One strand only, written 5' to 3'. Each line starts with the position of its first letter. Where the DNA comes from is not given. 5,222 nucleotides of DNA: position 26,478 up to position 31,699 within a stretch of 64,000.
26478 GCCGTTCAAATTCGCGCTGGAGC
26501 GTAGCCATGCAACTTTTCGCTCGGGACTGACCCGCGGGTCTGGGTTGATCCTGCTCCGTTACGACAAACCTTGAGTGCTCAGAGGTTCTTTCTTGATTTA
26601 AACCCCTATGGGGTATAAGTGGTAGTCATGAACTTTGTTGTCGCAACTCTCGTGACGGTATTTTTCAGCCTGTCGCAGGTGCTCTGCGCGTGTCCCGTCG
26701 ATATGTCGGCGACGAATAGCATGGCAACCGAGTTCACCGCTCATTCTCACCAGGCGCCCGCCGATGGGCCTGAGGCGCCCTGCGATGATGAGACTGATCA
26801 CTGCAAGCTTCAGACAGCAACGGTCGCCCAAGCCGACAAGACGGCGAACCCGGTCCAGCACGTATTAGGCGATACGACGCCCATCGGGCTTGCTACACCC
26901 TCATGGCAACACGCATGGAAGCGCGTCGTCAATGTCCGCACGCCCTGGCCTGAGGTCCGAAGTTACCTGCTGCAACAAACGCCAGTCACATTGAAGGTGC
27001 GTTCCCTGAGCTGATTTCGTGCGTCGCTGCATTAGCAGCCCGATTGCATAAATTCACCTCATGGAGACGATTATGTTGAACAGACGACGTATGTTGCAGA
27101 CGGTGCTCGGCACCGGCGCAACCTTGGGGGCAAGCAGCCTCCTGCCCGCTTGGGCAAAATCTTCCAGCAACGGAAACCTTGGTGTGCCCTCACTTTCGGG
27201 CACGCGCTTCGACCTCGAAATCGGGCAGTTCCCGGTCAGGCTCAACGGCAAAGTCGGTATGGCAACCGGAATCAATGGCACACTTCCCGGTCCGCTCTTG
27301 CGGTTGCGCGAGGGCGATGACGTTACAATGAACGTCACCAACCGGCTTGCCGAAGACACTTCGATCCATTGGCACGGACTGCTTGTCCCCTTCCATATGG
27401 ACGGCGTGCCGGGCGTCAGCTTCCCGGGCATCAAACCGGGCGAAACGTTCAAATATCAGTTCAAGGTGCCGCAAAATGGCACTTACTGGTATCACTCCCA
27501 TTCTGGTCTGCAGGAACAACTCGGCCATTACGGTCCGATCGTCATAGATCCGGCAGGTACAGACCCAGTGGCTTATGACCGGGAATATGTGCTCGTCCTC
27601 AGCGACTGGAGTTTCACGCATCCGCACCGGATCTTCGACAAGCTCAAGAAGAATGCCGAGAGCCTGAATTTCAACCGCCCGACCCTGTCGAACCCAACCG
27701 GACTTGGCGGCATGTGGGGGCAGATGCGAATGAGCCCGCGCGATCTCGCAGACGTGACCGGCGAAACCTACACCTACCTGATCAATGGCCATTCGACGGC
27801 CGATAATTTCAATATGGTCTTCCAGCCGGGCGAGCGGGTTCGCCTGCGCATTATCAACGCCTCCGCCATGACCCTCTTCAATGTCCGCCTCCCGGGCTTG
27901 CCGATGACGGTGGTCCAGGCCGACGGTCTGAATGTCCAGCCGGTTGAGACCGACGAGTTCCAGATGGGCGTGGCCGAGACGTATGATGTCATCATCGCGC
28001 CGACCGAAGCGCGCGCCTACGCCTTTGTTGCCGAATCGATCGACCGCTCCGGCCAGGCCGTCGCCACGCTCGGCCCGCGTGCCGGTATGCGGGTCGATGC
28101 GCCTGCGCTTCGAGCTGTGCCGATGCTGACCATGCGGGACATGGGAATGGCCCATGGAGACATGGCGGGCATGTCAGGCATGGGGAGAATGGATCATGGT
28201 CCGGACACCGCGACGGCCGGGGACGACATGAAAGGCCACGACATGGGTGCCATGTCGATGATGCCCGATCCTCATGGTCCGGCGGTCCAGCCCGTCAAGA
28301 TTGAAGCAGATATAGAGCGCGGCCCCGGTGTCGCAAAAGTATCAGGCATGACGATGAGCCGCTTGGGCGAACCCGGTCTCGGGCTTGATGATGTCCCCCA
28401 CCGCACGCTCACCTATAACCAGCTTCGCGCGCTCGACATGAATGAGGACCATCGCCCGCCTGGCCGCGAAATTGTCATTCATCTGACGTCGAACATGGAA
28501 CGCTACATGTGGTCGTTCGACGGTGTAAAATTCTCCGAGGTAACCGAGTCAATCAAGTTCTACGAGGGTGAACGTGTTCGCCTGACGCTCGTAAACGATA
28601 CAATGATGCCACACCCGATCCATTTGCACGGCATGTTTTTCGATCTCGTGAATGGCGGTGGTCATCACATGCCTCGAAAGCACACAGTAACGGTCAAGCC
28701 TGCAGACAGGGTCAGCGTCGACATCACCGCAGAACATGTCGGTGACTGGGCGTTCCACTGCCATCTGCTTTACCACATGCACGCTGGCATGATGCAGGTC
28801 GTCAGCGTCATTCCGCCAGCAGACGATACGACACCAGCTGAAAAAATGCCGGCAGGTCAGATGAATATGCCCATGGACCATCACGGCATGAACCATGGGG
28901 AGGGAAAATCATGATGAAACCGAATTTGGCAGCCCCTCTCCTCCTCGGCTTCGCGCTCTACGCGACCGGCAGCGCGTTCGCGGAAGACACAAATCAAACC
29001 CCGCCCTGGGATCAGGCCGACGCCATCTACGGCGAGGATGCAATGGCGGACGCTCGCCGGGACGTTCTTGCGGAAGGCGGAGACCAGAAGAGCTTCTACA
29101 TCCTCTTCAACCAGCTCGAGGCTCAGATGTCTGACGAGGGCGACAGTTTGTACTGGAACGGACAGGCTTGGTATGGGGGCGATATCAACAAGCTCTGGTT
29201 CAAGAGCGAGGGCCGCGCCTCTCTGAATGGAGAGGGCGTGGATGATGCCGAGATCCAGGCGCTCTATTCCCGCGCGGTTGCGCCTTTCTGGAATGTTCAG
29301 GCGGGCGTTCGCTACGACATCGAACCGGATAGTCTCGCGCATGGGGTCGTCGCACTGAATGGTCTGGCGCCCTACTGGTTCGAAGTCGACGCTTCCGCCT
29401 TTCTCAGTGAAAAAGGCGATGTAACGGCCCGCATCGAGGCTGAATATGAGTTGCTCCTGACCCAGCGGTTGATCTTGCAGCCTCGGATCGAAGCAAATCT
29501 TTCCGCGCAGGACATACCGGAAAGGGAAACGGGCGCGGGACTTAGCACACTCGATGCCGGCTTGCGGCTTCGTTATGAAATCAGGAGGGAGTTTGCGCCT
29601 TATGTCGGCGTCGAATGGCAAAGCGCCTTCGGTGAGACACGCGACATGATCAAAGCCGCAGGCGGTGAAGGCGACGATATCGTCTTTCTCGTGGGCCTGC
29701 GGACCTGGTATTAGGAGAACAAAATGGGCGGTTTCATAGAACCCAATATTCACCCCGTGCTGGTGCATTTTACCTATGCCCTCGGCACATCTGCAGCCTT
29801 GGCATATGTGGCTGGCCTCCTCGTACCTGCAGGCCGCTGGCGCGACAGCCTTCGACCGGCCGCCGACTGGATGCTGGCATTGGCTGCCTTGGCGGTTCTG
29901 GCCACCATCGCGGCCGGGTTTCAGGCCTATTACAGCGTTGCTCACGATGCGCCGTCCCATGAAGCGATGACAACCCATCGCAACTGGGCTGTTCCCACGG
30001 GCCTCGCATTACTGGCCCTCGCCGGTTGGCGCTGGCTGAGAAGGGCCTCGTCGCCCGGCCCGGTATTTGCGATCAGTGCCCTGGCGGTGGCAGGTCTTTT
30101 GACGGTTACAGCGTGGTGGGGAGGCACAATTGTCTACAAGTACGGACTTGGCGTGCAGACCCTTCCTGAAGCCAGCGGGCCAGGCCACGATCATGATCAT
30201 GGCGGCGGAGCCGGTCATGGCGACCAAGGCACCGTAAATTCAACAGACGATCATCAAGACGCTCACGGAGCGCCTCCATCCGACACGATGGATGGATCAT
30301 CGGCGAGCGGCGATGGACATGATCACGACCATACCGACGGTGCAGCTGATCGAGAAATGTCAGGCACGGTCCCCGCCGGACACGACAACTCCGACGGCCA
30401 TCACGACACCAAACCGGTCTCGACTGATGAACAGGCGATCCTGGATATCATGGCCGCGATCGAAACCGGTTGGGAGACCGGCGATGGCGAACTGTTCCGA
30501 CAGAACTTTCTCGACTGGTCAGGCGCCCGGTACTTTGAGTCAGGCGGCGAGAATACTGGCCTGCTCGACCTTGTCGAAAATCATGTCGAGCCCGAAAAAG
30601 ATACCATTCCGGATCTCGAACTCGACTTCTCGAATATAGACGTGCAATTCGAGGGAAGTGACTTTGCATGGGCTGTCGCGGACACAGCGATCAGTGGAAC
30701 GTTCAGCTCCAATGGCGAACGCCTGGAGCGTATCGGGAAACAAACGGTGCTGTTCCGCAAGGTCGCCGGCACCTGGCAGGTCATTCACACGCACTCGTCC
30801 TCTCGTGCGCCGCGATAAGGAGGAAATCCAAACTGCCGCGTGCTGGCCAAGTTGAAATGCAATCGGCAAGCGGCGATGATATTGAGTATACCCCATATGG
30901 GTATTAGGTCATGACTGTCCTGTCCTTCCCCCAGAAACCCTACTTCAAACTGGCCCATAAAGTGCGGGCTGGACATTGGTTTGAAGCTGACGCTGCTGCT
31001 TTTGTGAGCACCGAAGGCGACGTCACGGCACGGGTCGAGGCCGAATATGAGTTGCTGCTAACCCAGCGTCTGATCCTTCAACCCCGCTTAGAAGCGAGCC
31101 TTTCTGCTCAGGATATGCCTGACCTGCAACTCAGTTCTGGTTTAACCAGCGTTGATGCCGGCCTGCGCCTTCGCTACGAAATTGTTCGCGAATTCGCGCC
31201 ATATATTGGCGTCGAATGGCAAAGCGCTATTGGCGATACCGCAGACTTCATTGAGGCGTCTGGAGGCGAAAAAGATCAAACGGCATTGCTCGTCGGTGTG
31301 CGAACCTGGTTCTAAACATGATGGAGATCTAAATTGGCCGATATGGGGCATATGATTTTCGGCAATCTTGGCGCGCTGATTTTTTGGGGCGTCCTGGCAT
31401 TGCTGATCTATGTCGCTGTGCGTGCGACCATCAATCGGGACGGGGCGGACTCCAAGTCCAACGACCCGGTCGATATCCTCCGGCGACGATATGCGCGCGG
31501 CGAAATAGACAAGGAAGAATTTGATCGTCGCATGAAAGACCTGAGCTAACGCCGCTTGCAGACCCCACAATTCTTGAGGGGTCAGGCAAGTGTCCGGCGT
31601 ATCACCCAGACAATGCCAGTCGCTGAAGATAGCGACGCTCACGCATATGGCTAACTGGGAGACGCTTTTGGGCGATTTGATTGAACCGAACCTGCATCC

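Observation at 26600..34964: Three copies of a 17-bp CsoR-like palindrome define a regulon, but no cognate repressor gene is in the window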

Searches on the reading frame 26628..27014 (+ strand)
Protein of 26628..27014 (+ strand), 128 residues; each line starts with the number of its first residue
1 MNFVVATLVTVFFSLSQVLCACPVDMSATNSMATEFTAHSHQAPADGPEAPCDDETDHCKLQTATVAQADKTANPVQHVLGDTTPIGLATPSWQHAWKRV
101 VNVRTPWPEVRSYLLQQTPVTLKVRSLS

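Call 7: search_protein_families(library=pfam, proteins=[window:26628-27014:+], max_evalue=0.01)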
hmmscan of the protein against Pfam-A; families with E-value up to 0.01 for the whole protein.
window:26628-27014:+ (128 aa): 0 families

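Call 13: find_homologous_proteins(query=window:26628-27014:+, max_evalue=0.001)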
Query window:26628-27014:+ (128 aa): 3 proteins with E <= 0.001 among 5 candidates.
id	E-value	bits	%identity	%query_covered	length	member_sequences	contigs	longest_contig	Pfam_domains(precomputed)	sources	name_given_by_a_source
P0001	2.6e-80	284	99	100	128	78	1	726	-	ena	-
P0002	1.6e-70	253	89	100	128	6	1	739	-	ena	-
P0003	6.0e-37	144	60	100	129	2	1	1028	-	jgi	-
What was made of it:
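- Tried and rejected: Homologues of sORF128 are too few to be informative (call 13).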

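Call 49: search_protein_families(library=ncbifam, proteins=[window:26628-27014:+], max_evalue=0.01)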
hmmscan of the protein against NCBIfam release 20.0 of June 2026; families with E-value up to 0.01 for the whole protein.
window:26628-27014:+ (128 aa): 0 families

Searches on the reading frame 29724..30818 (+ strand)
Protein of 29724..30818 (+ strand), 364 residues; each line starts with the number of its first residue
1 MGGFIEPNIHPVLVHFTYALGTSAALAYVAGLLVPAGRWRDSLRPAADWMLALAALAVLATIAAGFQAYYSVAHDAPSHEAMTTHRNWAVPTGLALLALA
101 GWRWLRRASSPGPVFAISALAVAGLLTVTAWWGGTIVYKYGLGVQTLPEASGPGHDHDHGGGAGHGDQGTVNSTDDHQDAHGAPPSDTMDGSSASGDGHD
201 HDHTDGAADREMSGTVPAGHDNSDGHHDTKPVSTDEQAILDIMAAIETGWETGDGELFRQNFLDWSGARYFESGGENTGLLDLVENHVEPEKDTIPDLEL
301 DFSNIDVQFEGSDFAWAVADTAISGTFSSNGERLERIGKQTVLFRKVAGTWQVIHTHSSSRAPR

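Call 7: search_protein_families(library=pfam, proteins=[window:29724-30818:+], max_evalue=0.01)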
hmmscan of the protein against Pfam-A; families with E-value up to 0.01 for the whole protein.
window:29724-30818:+ (364 aa): 5 families
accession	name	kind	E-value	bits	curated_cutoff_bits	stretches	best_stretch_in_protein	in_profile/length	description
PF09990.14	DUF2231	-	3.7e-14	53.4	26.4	1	8-145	3-138/139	Predicted membrane protein (DUF2231)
PF13474.12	SnoaL_3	-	3.8e-06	27.7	22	1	251-360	13-118/121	SnoaL-like domain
PF14534.12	DUF4440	-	0.00053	20.8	25.2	1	239-353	1-107/107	Domain of unknown function (DUF4440)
PF08332.16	CaMKII_AD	-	0.00059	20.4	22.1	1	299-361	66-127/128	Calcium/calmodulin dependent protein kinase II association domain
PF01757.29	Acyl_transf_3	-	0.0075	15.8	31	1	8-112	175-270/326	Acyltransferase domain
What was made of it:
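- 29724..30818 (+): DUF2231-SnoaL fusion membrane protein, copy 1. Call 7.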

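Call 49: search_protein_families(library=ncbifam, proteins=[window:29724-30818:+], max_evalue=0.01)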
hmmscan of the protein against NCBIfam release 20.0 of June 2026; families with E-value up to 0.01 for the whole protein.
window:29724-30818:+ (364 aa): 1 family
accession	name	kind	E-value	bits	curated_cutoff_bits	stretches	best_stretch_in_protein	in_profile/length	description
TIGR02246.1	TIGR02246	subfamily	0.00037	20.5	33.95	1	235-362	2-127/128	SgcJ/EcaC family oxidoreductase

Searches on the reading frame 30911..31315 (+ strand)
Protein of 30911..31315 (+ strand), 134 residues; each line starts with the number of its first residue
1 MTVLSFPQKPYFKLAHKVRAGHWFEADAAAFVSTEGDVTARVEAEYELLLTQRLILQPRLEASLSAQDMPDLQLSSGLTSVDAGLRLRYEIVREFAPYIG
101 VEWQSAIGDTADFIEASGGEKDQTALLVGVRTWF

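Call 7: search_protein_families(library=pfam, proteins=[window:30911-31315:+], max_evalue=0.01)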
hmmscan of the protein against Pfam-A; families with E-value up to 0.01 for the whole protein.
window:30911-31315:+ (134 aa): 2 families
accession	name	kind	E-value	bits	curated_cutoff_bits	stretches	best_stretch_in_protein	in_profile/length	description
PF05275.17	CopB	-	2.1e-49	168.4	27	1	11-134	85-208/208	Copper resistance protein B precursor (CopB)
PF03797.25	Autotransporter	-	9.9e-05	22.6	26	1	38-117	118-212/255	Autotransporter beta-domain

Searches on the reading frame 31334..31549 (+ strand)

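Call 7: search_protein_families(library=pfam, proteins=[window:31334-31549:+], max_evalue=0.01)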
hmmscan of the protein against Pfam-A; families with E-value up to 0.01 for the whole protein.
window:31334-31549:+ (71 aa): 4 families
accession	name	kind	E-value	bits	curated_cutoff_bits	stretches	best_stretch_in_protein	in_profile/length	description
PF09851.14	SHOCT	-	2.1e-09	37.3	27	1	44-70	1-27/28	Short C-terminal domain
PF08044.16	DUF1707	-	0.00044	20.7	27.6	1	46-68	12-34/53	DUF1707 SHOCT-like domain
PF18495.6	VbhA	-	0.001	19.5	25.9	1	52-68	29-45/47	Antitoxin VbhA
PF05120.17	GvpG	-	0.0015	19.1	30.6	1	49-70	40-61/67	Gas vesicle protein G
